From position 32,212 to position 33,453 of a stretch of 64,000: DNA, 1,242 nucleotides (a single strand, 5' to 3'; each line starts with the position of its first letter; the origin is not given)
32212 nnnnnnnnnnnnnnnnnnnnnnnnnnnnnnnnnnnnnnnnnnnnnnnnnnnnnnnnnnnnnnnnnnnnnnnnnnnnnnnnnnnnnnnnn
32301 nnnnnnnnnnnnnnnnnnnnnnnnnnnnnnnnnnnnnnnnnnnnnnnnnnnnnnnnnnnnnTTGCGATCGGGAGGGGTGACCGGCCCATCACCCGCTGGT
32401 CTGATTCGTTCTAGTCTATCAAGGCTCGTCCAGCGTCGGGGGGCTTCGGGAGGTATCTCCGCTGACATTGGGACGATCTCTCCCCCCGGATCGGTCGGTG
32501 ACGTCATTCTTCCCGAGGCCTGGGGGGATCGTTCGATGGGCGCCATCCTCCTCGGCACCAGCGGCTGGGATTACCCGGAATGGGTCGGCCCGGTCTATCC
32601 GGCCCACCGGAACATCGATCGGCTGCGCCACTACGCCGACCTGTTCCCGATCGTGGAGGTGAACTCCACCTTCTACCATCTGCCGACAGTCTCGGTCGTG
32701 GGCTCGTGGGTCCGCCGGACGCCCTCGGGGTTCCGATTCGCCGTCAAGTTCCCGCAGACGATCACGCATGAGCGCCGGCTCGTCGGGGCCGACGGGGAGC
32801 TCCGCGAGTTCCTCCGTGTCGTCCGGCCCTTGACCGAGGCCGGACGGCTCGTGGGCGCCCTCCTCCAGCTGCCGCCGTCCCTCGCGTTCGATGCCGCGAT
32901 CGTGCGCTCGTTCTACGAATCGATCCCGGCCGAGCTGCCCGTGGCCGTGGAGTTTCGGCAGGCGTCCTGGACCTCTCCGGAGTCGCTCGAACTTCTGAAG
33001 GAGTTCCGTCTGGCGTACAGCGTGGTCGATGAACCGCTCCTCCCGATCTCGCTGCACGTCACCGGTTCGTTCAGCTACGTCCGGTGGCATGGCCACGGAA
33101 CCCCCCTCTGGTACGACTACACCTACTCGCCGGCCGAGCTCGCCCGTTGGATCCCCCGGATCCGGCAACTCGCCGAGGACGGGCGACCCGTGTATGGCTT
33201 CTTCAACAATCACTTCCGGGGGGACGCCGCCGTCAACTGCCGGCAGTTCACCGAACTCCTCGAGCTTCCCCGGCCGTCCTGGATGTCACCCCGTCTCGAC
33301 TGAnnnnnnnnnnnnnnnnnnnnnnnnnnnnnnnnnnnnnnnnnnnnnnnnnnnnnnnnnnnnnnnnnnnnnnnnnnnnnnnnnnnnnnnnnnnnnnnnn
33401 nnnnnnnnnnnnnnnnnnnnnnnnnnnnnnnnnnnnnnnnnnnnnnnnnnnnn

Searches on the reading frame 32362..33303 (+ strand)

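Call 58: search_protein_families(library=pfam, proteins=[window:32362-33303:+], max_evalue=0.001)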
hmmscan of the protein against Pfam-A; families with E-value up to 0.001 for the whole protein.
window:32362-33303:+ (313 aa): 1 family
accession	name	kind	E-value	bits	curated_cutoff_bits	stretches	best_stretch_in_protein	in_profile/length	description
PF01904.24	DUF72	-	8.5e-63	212.7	25.3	1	80-298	2-216/217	Protein of unknown function DUF72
